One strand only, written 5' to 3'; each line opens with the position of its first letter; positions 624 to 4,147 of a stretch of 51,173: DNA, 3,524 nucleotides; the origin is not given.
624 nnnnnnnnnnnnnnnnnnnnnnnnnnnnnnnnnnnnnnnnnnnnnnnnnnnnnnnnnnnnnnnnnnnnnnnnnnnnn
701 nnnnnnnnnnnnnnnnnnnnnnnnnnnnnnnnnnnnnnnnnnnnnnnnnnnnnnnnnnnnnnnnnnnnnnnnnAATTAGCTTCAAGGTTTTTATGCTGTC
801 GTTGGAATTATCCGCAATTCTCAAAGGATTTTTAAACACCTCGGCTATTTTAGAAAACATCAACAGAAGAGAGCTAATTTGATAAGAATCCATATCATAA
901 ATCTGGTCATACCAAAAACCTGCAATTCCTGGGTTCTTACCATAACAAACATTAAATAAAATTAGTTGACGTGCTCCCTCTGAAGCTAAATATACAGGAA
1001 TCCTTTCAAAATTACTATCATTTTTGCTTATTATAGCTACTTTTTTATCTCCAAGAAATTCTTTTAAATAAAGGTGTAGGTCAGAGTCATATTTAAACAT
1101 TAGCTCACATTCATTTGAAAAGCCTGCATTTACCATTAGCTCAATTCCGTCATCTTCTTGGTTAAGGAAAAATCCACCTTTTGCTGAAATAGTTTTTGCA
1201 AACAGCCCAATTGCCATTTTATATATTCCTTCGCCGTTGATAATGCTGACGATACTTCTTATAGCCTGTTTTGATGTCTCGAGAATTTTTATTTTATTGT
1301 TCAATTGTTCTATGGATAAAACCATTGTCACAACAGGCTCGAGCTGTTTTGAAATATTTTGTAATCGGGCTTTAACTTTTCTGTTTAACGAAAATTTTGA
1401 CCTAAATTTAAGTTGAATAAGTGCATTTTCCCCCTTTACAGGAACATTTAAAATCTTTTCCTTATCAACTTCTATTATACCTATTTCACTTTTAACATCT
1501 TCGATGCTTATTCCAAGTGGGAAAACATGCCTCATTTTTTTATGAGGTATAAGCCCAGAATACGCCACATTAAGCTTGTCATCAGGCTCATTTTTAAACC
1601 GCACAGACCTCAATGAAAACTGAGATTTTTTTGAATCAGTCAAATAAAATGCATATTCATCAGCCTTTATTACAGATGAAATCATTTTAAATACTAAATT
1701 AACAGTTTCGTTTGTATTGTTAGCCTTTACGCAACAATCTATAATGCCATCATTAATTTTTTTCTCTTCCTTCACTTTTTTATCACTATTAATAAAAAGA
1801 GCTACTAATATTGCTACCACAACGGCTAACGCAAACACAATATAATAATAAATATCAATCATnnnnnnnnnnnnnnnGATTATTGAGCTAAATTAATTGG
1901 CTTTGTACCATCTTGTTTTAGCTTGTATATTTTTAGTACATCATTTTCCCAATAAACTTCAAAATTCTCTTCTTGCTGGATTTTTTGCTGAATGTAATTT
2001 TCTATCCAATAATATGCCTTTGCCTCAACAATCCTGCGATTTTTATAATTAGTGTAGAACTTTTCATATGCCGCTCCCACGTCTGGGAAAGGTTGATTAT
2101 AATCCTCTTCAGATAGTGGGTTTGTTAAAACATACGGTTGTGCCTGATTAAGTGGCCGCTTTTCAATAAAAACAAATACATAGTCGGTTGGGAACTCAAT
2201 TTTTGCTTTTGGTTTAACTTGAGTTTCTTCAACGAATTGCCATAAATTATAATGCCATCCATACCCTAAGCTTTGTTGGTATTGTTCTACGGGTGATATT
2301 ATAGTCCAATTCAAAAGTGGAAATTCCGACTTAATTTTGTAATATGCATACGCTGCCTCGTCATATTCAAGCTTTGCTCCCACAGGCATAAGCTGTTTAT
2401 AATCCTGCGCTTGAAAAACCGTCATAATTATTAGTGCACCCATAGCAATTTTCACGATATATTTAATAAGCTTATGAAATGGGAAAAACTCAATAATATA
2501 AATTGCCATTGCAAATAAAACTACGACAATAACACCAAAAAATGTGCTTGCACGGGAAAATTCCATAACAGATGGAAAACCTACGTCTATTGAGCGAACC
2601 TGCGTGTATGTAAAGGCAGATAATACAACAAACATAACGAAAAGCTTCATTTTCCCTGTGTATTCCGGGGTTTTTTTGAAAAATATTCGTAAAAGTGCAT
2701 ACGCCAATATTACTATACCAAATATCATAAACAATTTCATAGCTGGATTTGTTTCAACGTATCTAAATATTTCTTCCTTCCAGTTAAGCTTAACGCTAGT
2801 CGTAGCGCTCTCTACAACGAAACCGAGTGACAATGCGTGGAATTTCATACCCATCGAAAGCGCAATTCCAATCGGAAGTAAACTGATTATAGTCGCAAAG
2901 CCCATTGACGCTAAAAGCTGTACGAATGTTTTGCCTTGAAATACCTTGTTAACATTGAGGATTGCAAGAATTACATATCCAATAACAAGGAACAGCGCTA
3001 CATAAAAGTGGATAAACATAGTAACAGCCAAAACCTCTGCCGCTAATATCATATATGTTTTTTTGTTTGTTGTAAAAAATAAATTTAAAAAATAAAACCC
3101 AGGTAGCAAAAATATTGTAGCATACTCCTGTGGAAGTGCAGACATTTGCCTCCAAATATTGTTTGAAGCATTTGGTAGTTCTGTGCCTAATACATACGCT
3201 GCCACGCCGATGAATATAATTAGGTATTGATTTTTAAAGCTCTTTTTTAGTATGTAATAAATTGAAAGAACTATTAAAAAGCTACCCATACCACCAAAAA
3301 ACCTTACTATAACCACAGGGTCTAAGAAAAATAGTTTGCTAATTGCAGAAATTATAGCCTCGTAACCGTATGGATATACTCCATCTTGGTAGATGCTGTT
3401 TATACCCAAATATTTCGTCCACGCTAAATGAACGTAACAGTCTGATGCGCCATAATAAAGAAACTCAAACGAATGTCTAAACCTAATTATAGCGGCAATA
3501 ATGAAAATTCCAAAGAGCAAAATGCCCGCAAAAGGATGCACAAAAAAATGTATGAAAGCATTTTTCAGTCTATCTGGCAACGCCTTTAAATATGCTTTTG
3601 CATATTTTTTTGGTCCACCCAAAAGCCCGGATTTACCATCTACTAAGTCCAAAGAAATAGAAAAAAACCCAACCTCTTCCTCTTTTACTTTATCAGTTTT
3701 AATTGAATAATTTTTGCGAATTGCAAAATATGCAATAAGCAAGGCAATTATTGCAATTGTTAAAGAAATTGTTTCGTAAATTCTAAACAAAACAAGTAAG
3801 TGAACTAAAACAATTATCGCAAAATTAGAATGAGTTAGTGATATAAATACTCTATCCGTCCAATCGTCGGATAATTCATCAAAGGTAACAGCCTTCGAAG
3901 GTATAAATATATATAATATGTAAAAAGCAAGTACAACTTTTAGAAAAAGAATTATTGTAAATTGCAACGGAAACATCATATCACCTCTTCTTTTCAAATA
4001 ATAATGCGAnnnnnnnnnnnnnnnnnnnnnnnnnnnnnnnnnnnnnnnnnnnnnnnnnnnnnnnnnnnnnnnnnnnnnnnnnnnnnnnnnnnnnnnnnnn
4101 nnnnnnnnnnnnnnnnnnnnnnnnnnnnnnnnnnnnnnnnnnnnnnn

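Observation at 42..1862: HD-GYP domain with substituted metal ligands plus a 9-Cys tail: candidate c-di-GMP receptor occupying the PelD role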

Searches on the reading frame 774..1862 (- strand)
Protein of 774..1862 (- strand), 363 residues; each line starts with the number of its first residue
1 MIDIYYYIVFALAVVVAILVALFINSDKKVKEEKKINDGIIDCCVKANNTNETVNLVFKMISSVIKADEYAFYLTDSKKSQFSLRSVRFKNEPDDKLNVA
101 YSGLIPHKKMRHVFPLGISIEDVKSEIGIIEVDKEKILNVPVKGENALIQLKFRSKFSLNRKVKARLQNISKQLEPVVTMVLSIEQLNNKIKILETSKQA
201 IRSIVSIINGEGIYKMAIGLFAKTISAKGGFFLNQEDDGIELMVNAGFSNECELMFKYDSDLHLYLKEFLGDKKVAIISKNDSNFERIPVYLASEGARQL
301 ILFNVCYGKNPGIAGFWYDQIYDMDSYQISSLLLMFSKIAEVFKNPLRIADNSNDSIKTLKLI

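Call 10: search_protein_families(library=pfam, proteins=[window:774-1862:-], max_evalue=10)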
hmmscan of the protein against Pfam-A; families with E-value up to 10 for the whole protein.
seq(363 aa): 3 families
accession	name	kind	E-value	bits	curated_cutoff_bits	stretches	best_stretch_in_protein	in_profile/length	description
PF23488.1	YKL065W-A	-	0.03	14.8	27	1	9-37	39-67/73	YKL065W-A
PF06563.17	DUF1125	-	0.031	15.2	28.3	0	252-286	25-59/66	Protein of unknown function (DUF1125)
PF03023.19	MurJ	-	0.036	13.1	27.4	1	156-226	180-254/451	Lipid II flippase MurJ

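Call 76: search_solved_structures(query=A3, max_evalue=10, show_alignments=0)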
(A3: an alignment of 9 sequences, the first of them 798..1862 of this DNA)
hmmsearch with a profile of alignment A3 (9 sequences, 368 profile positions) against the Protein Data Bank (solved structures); distinct sequences matched with E-value up to 10: 3.
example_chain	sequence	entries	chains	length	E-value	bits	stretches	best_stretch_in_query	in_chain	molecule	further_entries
3ci6_A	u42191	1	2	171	0.00049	22.5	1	45-100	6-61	Phosphoenolpyruvate-protein phosphotransferase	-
1ykd_A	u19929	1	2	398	0.49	12.7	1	180-256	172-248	adenylate cyclase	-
6egc_A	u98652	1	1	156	2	10.7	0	41-80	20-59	SC_2L4HC2_23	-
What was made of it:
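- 1344..1715 (-): GAF-like alpha/beta domain 1 (residues 50-173). It includes the near-invariant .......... loop. The N-terminal profile hits the PtsP GAF domain 3CI6 at E 5e-4 (call 76).
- On PelD: No homology to PelD was detected (call 76).
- No homology to PelD was found (call 76).
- Tried and rejected: A profile of the N-terminal 355 residues searched against the PDB hit only generic GAF domains, not PelD (call 76).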

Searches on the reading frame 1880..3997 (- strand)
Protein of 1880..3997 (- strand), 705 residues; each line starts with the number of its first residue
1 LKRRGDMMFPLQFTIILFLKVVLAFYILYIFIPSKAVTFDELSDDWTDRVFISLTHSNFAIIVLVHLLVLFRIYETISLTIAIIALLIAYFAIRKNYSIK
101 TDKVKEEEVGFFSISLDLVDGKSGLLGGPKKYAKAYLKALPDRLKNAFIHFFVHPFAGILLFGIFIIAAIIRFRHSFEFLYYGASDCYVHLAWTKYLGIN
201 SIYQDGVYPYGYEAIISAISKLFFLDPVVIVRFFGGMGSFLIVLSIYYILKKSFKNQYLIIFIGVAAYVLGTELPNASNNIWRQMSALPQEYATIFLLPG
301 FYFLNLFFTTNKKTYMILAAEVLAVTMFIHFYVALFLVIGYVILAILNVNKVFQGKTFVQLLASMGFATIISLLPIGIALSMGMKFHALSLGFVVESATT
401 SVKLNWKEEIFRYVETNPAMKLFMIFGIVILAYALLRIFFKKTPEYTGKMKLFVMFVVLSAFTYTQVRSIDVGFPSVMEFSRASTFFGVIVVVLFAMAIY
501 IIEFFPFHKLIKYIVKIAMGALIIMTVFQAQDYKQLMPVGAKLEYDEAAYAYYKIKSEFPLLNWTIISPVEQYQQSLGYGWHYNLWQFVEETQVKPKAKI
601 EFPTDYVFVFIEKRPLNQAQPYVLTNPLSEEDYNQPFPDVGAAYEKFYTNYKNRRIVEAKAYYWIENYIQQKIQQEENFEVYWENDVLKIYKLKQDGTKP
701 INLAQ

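Call 3: search_protein_families(library=pfam, proteins=[window:1880-3997:-], max_evalue=0.01)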
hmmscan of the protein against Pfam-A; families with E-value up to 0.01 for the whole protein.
window:1880-3997:- (705 aa): 0 families

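Call 6: search_protein_families(library=ncbifam, proteins=[window:1880-3997:-], max_evalue=0.01)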
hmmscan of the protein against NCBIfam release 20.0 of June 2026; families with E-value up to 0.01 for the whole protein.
window:1880-3997:- (705 aa): 0 families

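Call 48: search_protein_families(library=pfam, proteins=[window:1880-3997:-], max_evalue=10)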
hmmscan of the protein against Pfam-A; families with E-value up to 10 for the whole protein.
window:1880-3997:- (705 aa): 1 family
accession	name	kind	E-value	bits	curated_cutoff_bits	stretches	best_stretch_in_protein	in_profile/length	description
PF05545.16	FixQ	-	0.035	14.5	29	1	12-43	11-42/49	Cbb3-type cytochrome oxidase component FixQ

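Call 79: search_solved_structures(query=window:1880-3997:-, max_evalue=10)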
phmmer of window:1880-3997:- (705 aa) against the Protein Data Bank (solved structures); distinct sequences matched with E-value up to 10: 0.
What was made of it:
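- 1880..3997 (-): 705-aa polytopic membrane protein of unknown family, conserved in the cluster. No Pfam, NCBIfam or PDB match (calls 3, 6, 48, 79).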
